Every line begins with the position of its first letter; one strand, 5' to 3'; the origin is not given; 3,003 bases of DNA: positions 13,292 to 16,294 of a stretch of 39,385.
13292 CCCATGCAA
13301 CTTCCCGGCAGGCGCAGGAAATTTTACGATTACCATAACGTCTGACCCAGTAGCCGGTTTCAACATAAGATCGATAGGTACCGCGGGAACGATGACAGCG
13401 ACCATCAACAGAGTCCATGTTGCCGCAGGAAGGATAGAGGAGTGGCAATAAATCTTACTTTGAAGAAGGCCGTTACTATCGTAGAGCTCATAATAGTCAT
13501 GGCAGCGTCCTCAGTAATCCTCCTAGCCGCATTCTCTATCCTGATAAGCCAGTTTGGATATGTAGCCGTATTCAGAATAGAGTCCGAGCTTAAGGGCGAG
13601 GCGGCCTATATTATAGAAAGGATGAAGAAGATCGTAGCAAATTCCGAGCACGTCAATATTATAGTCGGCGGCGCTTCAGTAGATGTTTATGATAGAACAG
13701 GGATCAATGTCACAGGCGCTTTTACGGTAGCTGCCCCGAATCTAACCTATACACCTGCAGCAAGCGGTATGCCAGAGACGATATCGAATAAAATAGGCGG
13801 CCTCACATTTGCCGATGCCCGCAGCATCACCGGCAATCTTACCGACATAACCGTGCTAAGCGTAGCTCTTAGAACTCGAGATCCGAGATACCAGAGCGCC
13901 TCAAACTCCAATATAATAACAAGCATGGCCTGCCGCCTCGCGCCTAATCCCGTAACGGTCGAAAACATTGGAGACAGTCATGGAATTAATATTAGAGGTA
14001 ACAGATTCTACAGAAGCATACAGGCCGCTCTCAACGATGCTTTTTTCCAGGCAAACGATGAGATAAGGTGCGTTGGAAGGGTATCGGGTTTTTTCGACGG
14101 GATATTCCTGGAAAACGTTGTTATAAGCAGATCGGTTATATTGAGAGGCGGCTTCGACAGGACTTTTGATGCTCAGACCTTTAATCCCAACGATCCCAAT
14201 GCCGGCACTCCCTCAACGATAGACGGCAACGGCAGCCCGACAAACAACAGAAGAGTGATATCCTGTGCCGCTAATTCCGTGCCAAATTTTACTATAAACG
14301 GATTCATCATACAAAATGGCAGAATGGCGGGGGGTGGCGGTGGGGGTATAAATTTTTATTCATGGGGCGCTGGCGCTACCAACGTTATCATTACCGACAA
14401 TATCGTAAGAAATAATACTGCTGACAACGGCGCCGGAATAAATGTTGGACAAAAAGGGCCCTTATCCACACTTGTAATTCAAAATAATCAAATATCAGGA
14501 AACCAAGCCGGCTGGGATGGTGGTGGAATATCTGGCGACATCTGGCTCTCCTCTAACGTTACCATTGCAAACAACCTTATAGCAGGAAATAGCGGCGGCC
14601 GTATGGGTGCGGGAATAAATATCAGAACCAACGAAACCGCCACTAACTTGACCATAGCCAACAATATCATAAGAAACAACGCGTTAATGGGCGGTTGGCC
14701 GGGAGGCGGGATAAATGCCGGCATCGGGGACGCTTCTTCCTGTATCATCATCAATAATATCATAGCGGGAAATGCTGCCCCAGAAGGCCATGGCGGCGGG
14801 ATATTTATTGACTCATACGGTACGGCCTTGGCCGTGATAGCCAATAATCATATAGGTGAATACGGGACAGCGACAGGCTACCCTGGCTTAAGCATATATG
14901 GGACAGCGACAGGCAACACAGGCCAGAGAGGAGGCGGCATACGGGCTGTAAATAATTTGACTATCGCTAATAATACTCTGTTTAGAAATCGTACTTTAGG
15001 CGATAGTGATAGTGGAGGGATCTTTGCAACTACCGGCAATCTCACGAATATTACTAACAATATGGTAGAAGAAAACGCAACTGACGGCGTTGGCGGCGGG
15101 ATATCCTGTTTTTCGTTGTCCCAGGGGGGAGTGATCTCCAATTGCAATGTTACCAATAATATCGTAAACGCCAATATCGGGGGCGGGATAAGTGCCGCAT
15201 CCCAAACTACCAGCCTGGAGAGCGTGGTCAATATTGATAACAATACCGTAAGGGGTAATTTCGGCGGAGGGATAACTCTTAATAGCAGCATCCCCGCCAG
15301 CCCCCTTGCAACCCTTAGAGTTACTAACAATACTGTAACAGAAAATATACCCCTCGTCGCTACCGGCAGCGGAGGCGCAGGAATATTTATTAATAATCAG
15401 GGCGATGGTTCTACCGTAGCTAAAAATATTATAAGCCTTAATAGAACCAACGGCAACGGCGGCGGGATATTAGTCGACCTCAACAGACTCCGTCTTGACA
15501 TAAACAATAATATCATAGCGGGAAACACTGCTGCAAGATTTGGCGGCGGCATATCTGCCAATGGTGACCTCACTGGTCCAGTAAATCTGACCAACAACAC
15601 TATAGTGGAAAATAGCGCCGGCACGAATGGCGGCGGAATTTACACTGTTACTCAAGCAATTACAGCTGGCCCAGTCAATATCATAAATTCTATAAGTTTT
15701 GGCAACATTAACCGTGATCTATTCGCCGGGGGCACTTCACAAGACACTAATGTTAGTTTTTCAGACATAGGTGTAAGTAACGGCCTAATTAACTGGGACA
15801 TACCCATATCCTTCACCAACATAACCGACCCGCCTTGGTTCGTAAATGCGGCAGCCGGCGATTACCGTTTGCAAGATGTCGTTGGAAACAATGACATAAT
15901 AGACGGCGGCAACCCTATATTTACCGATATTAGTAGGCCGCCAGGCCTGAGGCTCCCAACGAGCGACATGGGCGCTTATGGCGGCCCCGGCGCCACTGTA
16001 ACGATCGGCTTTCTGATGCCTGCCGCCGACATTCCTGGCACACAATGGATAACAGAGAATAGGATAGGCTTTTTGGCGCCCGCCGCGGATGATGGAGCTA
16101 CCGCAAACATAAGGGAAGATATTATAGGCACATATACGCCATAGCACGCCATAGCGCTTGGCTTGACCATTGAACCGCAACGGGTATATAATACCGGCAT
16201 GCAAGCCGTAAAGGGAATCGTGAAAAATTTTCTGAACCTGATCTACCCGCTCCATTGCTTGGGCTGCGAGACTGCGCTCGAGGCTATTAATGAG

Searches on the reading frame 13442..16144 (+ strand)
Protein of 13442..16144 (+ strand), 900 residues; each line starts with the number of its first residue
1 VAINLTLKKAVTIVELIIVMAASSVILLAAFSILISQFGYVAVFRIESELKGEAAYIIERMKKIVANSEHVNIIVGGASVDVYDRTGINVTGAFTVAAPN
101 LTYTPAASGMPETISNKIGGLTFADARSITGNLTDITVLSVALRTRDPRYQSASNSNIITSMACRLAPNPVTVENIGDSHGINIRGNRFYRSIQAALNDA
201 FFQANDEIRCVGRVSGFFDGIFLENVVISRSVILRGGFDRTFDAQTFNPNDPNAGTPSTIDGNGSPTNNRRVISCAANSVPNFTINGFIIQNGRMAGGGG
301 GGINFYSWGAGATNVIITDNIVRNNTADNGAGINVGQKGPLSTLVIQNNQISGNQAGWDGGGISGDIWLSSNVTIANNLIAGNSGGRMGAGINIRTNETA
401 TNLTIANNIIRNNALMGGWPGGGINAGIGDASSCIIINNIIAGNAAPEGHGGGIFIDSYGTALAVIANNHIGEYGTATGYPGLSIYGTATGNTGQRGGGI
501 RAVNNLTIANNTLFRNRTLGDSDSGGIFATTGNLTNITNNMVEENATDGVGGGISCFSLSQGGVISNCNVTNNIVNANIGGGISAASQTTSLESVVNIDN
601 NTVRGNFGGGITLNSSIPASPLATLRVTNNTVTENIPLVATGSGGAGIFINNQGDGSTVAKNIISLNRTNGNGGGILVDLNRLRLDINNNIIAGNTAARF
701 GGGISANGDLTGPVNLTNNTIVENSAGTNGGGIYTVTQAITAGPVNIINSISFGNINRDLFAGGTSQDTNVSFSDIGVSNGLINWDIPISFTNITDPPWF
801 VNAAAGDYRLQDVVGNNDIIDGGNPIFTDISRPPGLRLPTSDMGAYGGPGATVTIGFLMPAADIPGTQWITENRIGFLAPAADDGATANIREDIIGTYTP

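Call 11: search_protein_families(library=pfam, proteins=[window:13442-16144:+], max_evalue=0.001)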
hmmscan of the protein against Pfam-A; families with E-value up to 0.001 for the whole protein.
window:13442-16144:+ (900 aa): 1 family
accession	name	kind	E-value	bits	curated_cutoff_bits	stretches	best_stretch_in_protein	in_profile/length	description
PF13229.12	Beta_helix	-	7.4e-18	65.1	25.9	3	429-630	6-156/158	Right handed beta helix region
